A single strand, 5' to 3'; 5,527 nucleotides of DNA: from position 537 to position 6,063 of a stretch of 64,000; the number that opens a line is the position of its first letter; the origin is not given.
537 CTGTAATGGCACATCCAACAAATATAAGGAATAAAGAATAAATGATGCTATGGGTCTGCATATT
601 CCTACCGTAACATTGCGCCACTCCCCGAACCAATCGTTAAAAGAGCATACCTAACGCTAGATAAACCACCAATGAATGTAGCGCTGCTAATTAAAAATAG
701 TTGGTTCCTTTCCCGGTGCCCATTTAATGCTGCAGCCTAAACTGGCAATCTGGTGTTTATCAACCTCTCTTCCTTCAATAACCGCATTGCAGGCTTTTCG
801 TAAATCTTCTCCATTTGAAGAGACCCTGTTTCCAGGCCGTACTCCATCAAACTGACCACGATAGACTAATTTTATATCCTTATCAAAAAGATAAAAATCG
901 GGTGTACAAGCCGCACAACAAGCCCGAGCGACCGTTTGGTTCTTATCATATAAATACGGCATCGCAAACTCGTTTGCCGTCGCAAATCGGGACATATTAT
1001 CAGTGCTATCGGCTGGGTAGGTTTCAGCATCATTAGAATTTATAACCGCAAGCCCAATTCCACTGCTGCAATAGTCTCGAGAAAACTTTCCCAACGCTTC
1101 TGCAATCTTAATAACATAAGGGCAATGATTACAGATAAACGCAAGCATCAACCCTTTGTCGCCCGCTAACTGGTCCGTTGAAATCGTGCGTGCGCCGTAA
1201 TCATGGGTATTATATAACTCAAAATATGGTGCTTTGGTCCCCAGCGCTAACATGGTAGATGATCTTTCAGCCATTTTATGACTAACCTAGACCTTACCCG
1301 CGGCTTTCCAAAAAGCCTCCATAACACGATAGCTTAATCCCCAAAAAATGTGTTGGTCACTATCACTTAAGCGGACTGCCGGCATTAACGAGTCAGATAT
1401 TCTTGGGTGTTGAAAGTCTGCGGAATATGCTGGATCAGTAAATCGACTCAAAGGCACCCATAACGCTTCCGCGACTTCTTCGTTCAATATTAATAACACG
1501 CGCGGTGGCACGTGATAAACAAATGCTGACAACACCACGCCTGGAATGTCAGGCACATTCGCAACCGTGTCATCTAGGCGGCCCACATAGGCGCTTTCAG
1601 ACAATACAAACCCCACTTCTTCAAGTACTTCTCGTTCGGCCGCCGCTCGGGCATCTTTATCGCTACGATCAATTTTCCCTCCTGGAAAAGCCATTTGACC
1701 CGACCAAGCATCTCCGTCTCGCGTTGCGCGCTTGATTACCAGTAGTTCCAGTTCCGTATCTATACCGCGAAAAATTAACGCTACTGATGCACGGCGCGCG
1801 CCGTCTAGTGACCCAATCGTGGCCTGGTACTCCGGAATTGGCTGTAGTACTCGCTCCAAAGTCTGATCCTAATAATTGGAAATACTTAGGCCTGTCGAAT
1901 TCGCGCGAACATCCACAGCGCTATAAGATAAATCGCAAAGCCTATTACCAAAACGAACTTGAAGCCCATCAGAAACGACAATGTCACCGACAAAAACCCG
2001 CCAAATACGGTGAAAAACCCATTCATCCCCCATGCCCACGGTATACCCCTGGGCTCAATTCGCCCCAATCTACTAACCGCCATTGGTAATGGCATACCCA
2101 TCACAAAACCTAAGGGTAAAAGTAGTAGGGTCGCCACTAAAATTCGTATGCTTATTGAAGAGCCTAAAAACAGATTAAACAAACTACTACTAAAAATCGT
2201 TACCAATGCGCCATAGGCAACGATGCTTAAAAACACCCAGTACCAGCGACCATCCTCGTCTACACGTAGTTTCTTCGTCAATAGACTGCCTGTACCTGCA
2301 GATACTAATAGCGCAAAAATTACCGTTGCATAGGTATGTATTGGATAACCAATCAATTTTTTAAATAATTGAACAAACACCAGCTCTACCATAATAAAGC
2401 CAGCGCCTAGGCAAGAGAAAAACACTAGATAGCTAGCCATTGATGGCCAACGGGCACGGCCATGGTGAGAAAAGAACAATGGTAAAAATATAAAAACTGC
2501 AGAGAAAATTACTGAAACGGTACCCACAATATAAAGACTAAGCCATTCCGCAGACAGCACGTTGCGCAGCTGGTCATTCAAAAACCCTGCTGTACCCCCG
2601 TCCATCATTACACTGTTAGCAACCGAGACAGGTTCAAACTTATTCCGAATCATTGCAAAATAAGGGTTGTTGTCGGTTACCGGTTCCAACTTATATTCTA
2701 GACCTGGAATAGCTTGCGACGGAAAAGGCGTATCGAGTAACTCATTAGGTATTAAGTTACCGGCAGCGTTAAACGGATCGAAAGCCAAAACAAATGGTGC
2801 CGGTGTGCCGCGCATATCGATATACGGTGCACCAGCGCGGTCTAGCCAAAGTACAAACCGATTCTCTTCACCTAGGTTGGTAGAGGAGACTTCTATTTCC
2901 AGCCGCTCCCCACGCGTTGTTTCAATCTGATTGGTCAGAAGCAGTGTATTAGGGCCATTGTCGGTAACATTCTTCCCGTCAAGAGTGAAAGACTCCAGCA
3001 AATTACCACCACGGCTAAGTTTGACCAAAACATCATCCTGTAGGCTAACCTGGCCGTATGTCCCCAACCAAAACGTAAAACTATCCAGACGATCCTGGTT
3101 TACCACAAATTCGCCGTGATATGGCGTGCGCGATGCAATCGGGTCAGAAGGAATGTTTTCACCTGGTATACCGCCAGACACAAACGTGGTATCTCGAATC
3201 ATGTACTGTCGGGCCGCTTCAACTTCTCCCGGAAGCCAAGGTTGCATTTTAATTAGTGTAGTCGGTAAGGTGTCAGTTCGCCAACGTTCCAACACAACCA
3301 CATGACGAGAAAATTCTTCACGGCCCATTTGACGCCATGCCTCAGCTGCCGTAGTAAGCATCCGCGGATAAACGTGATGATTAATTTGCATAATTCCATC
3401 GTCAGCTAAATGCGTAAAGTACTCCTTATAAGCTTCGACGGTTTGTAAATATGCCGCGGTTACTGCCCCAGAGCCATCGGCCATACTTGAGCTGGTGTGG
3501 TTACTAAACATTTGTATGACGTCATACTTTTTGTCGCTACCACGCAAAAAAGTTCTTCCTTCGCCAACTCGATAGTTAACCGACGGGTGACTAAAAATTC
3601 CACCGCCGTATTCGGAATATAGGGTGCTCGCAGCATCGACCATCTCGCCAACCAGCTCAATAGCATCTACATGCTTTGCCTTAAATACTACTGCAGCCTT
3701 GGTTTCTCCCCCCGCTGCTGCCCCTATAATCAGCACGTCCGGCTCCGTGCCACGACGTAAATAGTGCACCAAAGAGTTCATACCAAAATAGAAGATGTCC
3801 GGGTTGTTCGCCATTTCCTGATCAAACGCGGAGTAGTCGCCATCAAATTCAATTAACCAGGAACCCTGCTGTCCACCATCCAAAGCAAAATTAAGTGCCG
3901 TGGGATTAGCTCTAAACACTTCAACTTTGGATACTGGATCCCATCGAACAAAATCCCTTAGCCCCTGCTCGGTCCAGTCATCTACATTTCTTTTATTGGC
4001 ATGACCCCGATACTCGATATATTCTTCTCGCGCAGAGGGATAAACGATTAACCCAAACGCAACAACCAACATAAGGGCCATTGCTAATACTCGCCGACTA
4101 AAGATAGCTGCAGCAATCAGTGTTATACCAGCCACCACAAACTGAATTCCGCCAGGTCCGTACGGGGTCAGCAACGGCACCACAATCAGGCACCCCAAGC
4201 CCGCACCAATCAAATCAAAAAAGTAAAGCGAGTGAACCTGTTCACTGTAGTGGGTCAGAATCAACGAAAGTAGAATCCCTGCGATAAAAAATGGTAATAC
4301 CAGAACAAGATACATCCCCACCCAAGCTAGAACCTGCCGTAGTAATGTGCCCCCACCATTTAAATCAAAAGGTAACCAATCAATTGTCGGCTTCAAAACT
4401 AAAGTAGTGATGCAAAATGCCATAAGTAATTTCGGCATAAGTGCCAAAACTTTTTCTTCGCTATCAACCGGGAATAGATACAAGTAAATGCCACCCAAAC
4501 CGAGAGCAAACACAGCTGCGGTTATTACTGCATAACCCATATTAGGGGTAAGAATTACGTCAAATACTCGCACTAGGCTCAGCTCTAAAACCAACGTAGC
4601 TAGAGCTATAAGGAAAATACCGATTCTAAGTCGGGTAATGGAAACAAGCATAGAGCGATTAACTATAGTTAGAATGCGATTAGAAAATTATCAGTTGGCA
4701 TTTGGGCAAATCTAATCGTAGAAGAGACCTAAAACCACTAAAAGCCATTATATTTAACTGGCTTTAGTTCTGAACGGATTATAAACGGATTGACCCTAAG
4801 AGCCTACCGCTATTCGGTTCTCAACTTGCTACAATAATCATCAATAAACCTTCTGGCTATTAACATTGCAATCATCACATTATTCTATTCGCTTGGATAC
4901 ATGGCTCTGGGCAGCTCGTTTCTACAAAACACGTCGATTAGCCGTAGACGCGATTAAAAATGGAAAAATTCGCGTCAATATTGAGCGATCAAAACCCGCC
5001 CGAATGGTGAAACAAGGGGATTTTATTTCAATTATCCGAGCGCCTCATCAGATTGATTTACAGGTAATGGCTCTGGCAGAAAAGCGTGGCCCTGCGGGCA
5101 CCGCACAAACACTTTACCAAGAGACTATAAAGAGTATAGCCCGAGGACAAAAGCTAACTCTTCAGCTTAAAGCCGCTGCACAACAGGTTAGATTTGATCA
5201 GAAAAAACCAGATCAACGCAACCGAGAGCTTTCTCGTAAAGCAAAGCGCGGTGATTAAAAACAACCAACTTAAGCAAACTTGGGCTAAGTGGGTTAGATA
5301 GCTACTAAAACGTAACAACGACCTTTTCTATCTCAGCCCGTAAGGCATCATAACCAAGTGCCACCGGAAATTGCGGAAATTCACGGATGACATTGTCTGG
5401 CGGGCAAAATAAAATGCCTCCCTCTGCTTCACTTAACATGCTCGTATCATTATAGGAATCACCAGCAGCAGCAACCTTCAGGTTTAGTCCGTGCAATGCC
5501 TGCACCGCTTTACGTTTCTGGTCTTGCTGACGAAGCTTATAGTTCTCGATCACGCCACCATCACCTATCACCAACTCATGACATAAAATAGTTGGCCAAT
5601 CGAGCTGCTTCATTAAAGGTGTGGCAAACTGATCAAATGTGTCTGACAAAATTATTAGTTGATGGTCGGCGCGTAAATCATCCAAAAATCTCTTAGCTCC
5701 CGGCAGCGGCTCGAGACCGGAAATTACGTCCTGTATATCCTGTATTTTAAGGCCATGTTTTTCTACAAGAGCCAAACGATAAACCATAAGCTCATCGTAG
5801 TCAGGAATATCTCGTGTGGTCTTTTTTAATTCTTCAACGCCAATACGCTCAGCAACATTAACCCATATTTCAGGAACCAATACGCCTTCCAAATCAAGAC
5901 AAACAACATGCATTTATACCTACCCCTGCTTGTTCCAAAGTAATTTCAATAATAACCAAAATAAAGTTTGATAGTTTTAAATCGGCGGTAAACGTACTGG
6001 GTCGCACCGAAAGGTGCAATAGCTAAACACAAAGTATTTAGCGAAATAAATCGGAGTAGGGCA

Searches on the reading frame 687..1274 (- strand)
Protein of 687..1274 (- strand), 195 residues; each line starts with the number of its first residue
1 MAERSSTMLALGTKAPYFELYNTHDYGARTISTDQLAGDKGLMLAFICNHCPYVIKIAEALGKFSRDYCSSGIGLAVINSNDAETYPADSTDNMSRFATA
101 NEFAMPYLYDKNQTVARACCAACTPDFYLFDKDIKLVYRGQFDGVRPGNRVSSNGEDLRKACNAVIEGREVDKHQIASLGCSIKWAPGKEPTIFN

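Call 60: find_encoding_contigs(protein=window:687-1274:-, flank=10000, max_places=3)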
Protein window:687-1274:- (195 aa): 1 contig read that carries it; 1 place shown.
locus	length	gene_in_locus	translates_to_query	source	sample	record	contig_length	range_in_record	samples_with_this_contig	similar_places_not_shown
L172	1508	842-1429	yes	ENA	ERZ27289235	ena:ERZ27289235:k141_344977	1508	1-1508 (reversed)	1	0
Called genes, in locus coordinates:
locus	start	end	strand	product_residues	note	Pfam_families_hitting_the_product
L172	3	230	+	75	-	?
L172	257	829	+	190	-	PF00293:NUDIX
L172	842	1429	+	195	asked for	PF00578:AhpC-TSA, PF08534:Redoxin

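Call 64: search_protein_families(library=pfam, proteins=[window:687-1274:-])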
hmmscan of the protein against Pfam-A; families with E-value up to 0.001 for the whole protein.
window:687-1274:- (195 aa): 2 families
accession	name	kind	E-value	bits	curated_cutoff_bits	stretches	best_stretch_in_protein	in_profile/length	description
PF00578.27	AhpC-TSA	-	1.7e-13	51.1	26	1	12-138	2-123/124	AhpC/TSA family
PF08534.16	Redoxin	-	3.2e-12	46.9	26.6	1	12-141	3-133/148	Redoxin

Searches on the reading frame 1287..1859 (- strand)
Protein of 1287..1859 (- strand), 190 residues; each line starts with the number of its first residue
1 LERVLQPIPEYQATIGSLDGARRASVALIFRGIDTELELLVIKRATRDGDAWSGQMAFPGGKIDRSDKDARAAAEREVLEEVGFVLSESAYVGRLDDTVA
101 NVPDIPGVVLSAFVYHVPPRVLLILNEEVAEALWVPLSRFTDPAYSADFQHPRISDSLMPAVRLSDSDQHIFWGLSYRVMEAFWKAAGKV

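Call 64: search_protein_families(library=pfam, proteins=[window:1287-1859:-])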
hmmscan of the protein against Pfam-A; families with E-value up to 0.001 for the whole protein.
window:1287-1859:- (190 aa): 2 families
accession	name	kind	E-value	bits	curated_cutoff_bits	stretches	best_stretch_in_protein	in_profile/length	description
PF00293.34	NUDIX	-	4.3e-14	53.1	21.1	1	22-143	2-119/134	NUDIX domain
PF22327.2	Nudt16-like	-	0.00029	21.2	27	1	53-118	32-96/161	U8 snoRNA-decapping enzyme-like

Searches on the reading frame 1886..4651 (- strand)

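Call 64: search_protein_families(library=pfam, proteins=[window:1886-4651:-])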
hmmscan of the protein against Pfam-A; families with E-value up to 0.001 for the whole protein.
window:1886-4651:- (921 aa): 1 family
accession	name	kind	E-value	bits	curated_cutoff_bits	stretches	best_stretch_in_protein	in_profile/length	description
PF01564.23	Spermine_synth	-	0.00018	21.6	22.9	1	304-421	20-128/186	Spermine/spermidine synthase domain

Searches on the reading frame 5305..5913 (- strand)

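Call 64: search_protein_families(library=pfam, proteins=[window:5305-5913:-])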
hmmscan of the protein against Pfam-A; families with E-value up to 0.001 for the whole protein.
window:5305-5913:- (202 aa): 2 families
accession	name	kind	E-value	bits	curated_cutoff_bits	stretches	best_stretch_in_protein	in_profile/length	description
PF00702.32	Hydrolase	-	1.9e-10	41.9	26.4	1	2-163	2-190/191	haloacid dehalogenase-like hydrolase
PF12710.13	HAD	-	3.3e-10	41.1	27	1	42-160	52-188/189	haloacid dehalogenase-like hydrolase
